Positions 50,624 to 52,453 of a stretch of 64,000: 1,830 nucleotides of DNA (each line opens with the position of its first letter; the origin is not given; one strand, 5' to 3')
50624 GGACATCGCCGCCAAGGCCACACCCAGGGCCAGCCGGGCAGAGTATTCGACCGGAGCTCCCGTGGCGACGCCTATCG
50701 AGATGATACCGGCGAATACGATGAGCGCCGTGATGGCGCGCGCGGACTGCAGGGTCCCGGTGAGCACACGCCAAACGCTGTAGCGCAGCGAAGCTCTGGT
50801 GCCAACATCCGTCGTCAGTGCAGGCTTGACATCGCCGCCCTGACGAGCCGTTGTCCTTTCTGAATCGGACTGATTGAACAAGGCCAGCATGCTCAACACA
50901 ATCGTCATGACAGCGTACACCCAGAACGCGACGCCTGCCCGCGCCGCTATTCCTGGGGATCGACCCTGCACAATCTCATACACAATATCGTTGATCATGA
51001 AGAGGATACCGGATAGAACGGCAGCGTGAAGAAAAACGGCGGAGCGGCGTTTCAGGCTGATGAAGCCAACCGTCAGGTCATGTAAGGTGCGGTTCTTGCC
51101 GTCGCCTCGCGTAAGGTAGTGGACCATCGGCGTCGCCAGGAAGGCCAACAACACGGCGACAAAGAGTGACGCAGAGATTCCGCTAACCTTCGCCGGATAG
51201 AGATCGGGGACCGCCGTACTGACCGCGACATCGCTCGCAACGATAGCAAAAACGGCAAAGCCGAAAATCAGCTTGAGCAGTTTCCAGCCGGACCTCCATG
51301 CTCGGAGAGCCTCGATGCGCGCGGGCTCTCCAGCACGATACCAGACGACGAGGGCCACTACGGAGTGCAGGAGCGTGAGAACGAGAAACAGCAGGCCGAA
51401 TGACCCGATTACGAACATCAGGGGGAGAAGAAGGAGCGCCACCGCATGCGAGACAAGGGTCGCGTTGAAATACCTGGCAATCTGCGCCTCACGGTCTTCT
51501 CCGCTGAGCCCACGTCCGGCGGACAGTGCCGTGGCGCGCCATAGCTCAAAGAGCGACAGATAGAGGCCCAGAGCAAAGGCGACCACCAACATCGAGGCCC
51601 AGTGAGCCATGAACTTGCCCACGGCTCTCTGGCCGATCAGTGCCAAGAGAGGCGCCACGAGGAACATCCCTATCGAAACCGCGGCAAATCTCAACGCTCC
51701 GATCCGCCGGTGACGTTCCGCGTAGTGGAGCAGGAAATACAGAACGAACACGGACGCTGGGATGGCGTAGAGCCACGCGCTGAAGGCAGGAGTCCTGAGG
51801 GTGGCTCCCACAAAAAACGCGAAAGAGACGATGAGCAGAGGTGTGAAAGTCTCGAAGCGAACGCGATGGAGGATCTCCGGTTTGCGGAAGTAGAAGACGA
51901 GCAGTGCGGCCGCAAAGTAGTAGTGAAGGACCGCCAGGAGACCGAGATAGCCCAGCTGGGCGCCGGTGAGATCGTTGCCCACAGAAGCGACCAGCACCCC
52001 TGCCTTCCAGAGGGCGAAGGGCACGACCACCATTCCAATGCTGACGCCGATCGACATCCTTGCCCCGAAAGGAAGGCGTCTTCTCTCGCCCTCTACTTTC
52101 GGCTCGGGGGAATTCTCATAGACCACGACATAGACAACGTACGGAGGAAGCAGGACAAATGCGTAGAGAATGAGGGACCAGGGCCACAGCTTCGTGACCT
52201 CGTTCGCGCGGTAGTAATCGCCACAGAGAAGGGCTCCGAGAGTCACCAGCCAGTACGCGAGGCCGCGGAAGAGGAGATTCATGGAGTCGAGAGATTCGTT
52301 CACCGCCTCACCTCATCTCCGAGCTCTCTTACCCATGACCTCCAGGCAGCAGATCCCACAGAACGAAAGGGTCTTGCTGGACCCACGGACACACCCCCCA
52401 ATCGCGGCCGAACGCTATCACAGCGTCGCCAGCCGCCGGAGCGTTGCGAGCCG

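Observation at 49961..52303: Lower-G+C intact gene encoding a novel multi-TM domain fused to a UbiA prenyltransferase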

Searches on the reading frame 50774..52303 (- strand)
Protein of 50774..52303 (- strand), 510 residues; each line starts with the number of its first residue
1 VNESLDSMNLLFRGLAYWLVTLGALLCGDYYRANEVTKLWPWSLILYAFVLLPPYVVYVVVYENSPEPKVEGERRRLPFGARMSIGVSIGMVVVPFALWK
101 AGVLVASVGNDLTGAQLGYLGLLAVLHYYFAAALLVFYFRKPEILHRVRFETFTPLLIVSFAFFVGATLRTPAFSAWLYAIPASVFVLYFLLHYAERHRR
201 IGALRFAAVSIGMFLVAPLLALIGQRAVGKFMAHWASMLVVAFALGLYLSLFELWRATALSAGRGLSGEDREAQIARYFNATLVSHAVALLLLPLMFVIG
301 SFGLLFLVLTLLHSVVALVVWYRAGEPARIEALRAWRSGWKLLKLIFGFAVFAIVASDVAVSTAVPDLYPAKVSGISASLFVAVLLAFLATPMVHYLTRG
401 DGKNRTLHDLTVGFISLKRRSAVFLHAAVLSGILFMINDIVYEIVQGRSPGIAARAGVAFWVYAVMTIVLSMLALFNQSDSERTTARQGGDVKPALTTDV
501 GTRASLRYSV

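Call 27: find_related_loci(query=A2, collection=genome_contigs, flank=10000)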
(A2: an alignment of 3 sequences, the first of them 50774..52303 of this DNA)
Query A2 (510 aa) in genome_contigs; peptide patterns used: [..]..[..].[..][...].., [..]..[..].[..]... (x = any residue, [..] = any of these).
133 stretches matched a pattern; 1 encode a relative of the query (tblastn E <= 1e-3); 1 distinct loci.
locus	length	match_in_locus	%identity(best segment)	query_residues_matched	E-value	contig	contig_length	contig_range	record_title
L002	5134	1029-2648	35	6-476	8e-56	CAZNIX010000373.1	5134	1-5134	MAG TPA_asm: uncultured Thermoanaerobaculia bacterium isolate binchicken_co395_33 genome assembly, contig: NODE_9533_len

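Call 30: search_protein_representatives(alignment_id=A2)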
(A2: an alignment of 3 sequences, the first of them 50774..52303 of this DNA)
Query: 3 sequences, 513 profile positions. Proteins with E-value up to 0.001 (for the whole library): 50; up to 1e-10: 14; up to 1e-30: 6. The best 50 are listed.
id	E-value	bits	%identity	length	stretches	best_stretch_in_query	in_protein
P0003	1.4e-151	522.2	-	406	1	23-421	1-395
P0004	2.3e-134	465.4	-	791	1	31-506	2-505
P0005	1.6e-129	449.4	-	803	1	13-506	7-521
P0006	6.7e-97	341.8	-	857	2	19-470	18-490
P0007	6.2e-94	332.0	-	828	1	26-501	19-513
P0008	7.5e-55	203.1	-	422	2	381-510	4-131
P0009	7.9e-27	110.6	-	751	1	58-498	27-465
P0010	7.7e-13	64.5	-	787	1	18-380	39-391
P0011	1.0e-12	64.1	-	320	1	191-497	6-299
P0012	1.4e-12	63.6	-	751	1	17-411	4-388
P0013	1.2e-11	60.6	-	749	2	22-454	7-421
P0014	1.4e-11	60.3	-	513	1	262-378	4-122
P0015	2.9e-11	59.3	-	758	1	9-380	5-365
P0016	4.7e-11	58.6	-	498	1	139-377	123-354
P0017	1.2e-10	57.3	-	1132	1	21-489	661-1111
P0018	1.2e-10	57.3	-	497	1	23-382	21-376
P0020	2.8e-10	56.0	-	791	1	18-377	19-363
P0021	3.2e-10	55.9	-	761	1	18-379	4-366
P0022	6.1e-10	54.9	-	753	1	22-386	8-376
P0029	2.2e-08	49.8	-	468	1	25-378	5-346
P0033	3.1e-07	46.0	-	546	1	13-406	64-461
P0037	7.1e-07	44.8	-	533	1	28-404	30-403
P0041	2.1e-06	43.3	-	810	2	216-371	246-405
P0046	4.4e-05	38.9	-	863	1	19-421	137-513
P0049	1.6e-04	37.0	-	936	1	14-378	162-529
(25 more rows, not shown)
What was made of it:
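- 50870..52303 (-): N-terminal 14-TM domain (aa 1-478), a new domain family. The predicted topology puts the N-terminus in the cytoplasm. The profile search found 50 representatives among 1.84 billion proteins (call 30).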

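Call 33: search_protein_families(library=pfam, proteins=[P0017, P0046, P0049, P0033, P0041, P0016, P0018, P0029, P0037, P0014], max_evalue=0.01)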
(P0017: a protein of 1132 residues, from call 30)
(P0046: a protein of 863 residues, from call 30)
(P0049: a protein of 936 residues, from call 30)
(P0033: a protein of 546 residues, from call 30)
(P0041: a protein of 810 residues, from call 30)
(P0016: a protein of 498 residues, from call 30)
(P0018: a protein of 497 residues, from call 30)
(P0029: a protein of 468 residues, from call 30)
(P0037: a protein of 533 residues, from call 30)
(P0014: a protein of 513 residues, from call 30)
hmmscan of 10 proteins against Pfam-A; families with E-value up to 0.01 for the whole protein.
P0017 (1132 aa): 0 families

P0046 (863 aa): 2 families
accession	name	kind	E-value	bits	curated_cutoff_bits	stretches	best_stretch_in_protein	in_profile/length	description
PF01040.23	UbiA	-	1e-21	77.8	34.2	1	624-848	18-243/250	UbiA prenyltransferase family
PF00486.34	Trans_reg_C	-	6.3e-17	61.9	26.2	1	27-102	1-77/77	Transcriptional regulatory protein, C terminal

P0049 (936 aa): 2 families
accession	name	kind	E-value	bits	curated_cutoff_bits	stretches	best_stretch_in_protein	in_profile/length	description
PF01040.23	UbiA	-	2.1e-24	86.6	34.2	1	692-918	12-241/250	UbiA prenyltransferase family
PF19960.5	EAD7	-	1.2e-06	28.6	32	1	13-78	1-62/62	Effector-associated domain 7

P0033 (546 aa): 0 families

P0041 (810 aa): 1 family
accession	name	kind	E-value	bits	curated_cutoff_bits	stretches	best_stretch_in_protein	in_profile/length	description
PF01040.23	UbiA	-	3.8e-21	76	34.2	1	554-780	10-227/250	UbiA prenyltransferase family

P0016 (498 aa): 0 families

P0018 (497 aa): 0 families

P0029 (468 aa): 0 families

P0037 (533 aa): 0 families

P0014 (513 aa): 1 family
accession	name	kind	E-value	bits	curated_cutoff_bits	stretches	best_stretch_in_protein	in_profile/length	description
PF01040.23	UbiA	-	4.4e-18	65.9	34.2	1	266-498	9-242/250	UbiA prenyltransferase family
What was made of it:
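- The N-terminal add-ons found in relatives are cytoplasmic modules: a Trans_reg_C winged helix and EAD7 (call 33). The EAD7 match is below Pfam's gathering score (28.6 against 32 bits, call 33).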

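Call 36: find_encoding_contigs(protein=P0049, flank=10000)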
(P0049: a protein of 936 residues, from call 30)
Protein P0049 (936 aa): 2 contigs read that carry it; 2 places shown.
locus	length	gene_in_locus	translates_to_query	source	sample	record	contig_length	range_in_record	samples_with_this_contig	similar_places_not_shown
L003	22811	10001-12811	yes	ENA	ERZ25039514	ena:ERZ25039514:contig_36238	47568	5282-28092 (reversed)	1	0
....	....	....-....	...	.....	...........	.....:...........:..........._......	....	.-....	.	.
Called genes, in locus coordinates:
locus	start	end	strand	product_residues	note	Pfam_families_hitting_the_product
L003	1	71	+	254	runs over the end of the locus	PF01209:Ubie_methyltran, PF13489:Methyltransf_23, PF12847:Methyltransf_18 (faint), PF13847:Methyltransf_31, PF08241:Methyltransf_11, PF08242:Methyltransf_12, PF13649:Methyltransf_25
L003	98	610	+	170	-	PF03321:GH3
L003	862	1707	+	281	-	PF23571:GH3_M, PF23572:GH3_C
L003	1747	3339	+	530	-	PF16927:HisKA_7TM, PF01590:GAF (weak), PF13185:GAF_2, PF13492:GAF_3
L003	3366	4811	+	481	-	PF01590:GAF, PF00989:PAS, PF08448:PAS_4, PF13188:PAS_8, PF13426:PAS_9, PF08447:PAS_3, PF00512:HisKA, PF02518:HATPase_c, +1 more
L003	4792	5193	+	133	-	PF00072:Response_reg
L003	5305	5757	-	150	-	-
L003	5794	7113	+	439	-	PF14516:AAA_35 (faint), PF20703:nSTAND1, PF01637:ATPase_2, PF13191:AAA_16 (faint), PF25201:nSTAND6 (weak), PF13173:AAA_14 (weak), PF13401:AAA_22, PF20702:nSTAND2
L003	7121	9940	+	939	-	-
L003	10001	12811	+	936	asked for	PF19960:EAD7 (weak), PF01040:UbiA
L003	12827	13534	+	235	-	-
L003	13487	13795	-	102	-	-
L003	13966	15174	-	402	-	PF08327:AHSA1, PF10604:Polyketide_cyc2, PF00595:PDZ (faint), PF13180:PDZ_2, PF12867:DinB_2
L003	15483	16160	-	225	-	-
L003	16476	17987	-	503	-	PF00082:Peptidase_S8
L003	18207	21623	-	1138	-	PF00775:Dioxygenase_C (faint), PF13620:CarboxypepD_reg, PF13620:CarboxypepD_reg (weak), PF13620:CarboxypepD_reg (weak), PF13620:CarboxypepD_reg (weak), PF18911:PKD_4 (weak), PF00801:PKD (weak), PF18911:PKD_4, +8 more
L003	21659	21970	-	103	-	-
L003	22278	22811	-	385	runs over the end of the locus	PF00515:TPR_1 (faint), PF07719:TPR_2 (faint), PF13428:TPR_14 (faint), PF13432:TPR_16 (faint), PF03704:BTAD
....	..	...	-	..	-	-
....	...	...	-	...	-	-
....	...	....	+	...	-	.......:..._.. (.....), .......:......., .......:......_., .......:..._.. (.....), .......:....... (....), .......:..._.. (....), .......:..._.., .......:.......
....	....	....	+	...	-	-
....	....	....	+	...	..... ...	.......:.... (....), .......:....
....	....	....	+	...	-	-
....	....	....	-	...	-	-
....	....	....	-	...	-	?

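Call 37: find_encoding_contigs(protein=P0046, flank=10000)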
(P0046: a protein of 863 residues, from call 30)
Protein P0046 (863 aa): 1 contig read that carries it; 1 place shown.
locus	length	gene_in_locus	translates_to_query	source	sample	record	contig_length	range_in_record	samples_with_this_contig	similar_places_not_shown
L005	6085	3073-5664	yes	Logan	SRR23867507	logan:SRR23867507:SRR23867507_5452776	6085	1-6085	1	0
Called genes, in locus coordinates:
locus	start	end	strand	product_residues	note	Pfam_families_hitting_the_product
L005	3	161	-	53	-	?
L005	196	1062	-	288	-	PF00899:ThiF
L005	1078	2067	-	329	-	-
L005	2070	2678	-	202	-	-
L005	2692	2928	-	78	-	-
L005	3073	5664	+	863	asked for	PF00486:Trans_reg_C, PF01040:UbiA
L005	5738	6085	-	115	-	?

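Call 39: search_protein_families(library=pfam, proteins=[L003:5794-7113:+, L003:7121-9940:+, L003:12827-13534:+, L003:5305-5757:-, L005:1078-2067:-, L005:2070-2678:-, L005:2692-2928:-, L005:196-1062:-], max_evalue=0.01)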
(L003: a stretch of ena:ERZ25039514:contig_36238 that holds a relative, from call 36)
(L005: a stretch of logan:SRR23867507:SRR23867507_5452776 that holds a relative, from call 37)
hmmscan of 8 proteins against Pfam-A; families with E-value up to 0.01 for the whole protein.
L003:5794-7113:+ (439 aa): 9 families
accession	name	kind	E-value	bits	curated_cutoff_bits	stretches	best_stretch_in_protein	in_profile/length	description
PF20702.3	nSTAND2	-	4.8e-15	56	24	1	129-287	116-274/279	Novel STAND NTPase 2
PF20703.3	nSTAND1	-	4.1e-13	50.2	27.1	1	14-259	11-253/379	Novel STAND NTPase 1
PF01637.24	ATPase_2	-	2e-11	44.6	33.2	1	19-235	1-223/225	ATPase domain predominantly from Archaea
PF13401.12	AAA_22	-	4.5e-10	40.4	27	1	36-160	5-117/130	AAA domain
PF14516.12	AAA_35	-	1.3e-06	27.9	27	0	127-244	130-246/331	AAA-like domain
PF13173.12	AAA_14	-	3.9e-06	27.3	27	1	39-123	5-88/129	AAA domain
PF25201.1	nSTAND6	-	6.9e-06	26.6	27.7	1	20-146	2-123/148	Novel STAND NTPase 6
PF13191.12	AAA_16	-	0.0001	23.3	32.6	1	19-156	2-158/167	AAA ATPase domain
PF05621.17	TniB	-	0.0037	17.1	22.4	1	25-164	22-160/189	Bacterial TniB protein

L003:7121-9940:+ (939 aa): 2 families
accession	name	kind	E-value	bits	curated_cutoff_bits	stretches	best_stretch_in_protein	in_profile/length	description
PF13401.12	AAA_22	-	0.00023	21.9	27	1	606-755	4-129/130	AAA domain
PF13191.12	AAA_16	-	0.0014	19.6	32.6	0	595-716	10-145/167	AAA ATPase domain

L003:12827-13534:+ (235 aa): 0 families

L003:5305-5757:- (150 aa): 0 families

L005:1078-2067:- (329 aa): 1 family
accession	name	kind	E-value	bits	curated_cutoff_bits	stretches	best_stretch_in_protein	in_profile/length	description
PF14464.11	Prok-JAB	-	0.0051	17.1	25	0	233-291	59-100/114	Prokaryotic homologs of the JAB domain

L005:2070-2678:- (202 aa): 0 families

L005:2692-2928:- (78 aa): 0 families

L005:196-1062:- (288 aa): 2 families
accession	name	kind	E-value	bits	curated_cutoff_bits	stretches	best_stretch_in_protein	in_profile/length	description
PF00899.27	ThiF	-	1.2e-24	87.3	28.1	1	58-284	10-238/238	ThiF family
PF13241.12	NAD_binding_7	-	5.4e-05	24.1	22.1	1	66-185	5-89/104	Putative NAD(P)-binding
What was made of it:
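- Closest known: EAD-coupled effectors and iSTAND/MoxR/vWA ternary conflict systems. Same: Relative P0049 has an EAD7-like N-terminal domain and sits directly after an nSTAND NTPase (calls 33, 36, 39).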

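Call 40: search_protein_families(library=padloc, proteins=[L003:5794-7113:+, L003:7121-9940:+, L003:10001-12811:+, L003:12827-13534:+, L005:1078-2067:-, L005:2070-2678:-, L005:2692-2928:-, L005:196-1062:-], max_evalue=0.01)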
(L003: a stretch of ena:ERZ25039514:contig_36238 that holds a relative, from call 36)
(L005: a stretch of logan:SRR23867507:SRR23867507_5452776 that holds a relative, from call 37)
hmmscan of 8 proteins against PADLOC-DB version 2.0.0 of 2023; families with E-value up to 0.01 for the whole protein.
L003:5794-7113:+ (439 aa): 4 families
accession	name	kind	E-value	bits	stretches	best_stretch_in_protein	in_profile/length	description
PDLC04787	PDC-S01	-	3.9e-09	33.9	1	17-122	5-117/412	-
PDLC04985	PDC-S27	-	1e-07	29.3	1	18-138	5-114/484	-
PDLC04789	PDC-S01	-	0.005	13.9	1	26-76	7-54/375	-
PDLC04984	PDC-S27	-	0.0061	13.5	1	19-139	4-118/474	-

L003:7121-9940:+ (939 aa): 0 families

L003:10001-12811:+ (936 aa): 0 families

L003:12827-13534:+ (235 aa): 0 families

L005:1078-2067:- (329 aa): 0 families

L005:2070-2678:- (202 aa): 0 families

L005:2692-2928:- (78 aa): 0 families

L005:196-1062:- (288 aa): 31 families (the best 25 are shown)
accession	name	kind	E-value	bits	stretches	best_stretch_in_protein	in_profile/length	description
PDLC00832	E1-E2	-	1.1e-16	58.2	1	61-133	331-403/588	E1-E2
PDLC00829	E1-E2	-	1.1e-15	55.7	1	64-218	167-323/426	E1-E2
PDLC00857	E1-E2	-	4.9e-14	49.7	1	64-131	342-409/589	E1-E2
PDLC00847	E1-E2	-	6.7e-13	45.9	1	61-202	279-421/523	E1-E2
PDLC00835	E1-E2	-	9.8e-13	45.3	1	61-172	366-478/778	E1-E2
PDLC00837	E1-E2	-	4.2e-12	43.6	1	63-225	320-490/593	E1-E2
PDLC00851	E1-E2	-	7.1e-12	42.9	1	65-128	237-300/491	E1-E2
PDLC00844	E1-E2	-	8.7e-12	42.4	1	62-140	270-348/489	E1-E2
PDLC00836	E1-E2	-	1.6e-11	41.5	1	60-133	333-406/602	E1-E2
PDLC00830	E1-E2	-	1.8e-11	41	1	63-213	305-456/551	E1-E2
PDLC00848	E1-E2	-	2.4e-11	40.6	1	64-134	370-440/607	E1-E2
PDLC00855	E1-E2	-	3.3e-11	40.9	1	62-132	296-366/579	E1-E2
PDLC00826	E1-E2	-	3.8e-11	40.4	1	62-213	328-482/576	E1-E2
PDLC00840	E1-E2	-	1.2e-10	39.1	1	62-133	207-278/458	E1-E2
PDLC00856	E1-E2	-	1.2e-10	38.5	1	66-154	320-407/573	E1-E2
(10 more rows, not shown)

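Call 42: find_encoding_contigs(protein=P0005, flank=10000, max_places=4)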
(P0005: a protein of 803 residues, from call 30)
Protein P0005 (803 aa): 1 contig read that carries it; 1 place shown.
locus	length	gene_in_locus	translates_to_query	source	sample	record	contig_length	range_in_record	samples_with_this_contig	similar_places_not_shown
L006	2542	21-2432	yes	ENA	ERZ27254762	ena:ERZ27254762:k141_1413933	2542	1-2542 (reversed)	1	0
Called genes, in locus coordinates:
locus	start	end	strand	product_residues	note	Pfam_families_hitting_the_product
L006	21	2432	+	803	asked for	PF01040:UbiA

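Call 43: find_encoding_contigs(protein=P0009, flank=10000, max_places=4)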
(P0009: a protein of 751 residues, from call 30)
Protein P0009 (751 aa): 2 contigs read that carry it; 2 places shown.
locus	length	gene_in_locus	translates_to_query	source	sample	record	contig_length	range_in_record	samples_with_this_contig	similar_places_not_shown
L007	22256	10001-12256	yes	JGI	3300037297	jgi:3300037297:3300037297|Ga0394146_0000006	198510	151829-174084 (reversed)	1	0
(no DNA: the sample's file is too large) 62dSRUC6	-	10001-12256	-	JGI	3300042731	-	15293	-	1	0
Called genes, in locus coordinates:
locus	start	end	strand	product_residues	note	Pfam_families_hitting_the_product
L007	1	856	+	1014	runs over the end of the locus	PF00989:PAS, PF08448:PAS_4, PF01590:GAF, PF13185:GAF_2, PF13492:GAF_3, PF01590:GAF, PF13185:GAF_2, PF00512:HisKA, +4 more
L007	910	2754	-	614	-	PF02366:PMT, PF13231:PMT_2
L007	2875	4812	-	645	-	PF02366:PMT, PF13231:PMT_2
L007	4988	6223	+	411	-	PF00999:Na_H_Exchanger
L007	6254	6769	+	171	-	PF01467:CTP_transf_like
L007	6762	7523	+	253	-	PF02348:CTP_transf_3, PF12804:NTP_transf_3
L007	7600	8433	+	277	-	PF13399:LytR_C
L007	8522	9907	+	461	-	PF13727:CoA_binding_3, PF00106:adh_short, PF01370:Epimerase, PF02719:Polysacc_synt_2, PF04321:RmlD_sub_bind, PF08659:KR (weak), PF01073:3Beta_HSD, PF16363:GDP_Man_Dehyd, +1 more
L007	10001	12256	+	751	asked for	PF01040:UbiA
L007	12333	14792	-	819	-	PF14870:PSII_BNR (weak), PF15902:Sortilin-Vps10 (faint), PF14870:PSII_BNR, PF04389:Peptidase_M28, PF01546:Peptidase_M20 (weak)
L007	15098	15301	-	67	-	-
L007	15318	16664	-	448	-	PF19290:PmbA_TldD_2nd (faint), PF19289:PmbA_TldD_3rd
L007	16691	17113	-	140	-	PF04519:Bactofilin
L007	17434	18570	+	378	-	PF20539:DUF6754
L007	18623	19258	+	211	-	-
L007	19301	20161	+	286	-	-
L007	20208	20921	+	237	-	-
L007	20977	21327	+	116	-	-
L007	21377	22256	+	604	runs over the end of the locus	PF13941:MutL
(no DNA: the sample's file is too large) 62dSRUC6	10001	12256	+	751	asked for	PF01040:UbiA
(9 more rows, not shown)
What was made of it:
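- One relative (L007) lies in a surface-glycan locus (call 43), which fits a biosynthetic role. The L007 copy sits among two PMT-type GT-C glycosyltransferases, cytidylyltransferases, LytR_C and a Polysacc_synt_2 dehydratase (call 43).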

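Call 51: find_encoding_contigs(protein=P0012, flank=10000, max_places=4)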
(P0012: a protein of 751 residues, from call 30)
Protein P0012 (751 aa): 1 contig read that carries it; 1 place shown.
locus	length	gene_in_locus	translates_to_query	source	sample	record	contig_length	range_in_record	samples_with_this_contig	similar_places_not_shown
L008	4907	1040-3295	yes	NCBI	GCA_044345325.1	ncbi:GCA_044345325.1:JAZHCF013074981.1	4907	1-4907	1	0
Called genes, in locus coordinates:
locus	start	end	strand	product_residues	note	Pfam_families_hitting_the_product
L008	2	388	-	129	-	?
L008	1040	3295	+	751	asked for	PF01040:UbiA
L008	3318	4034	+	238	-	PF09335:VTT_dom (weak)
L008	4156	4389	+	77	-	-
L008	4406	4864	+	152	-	PF26406:DUF8104 (faint)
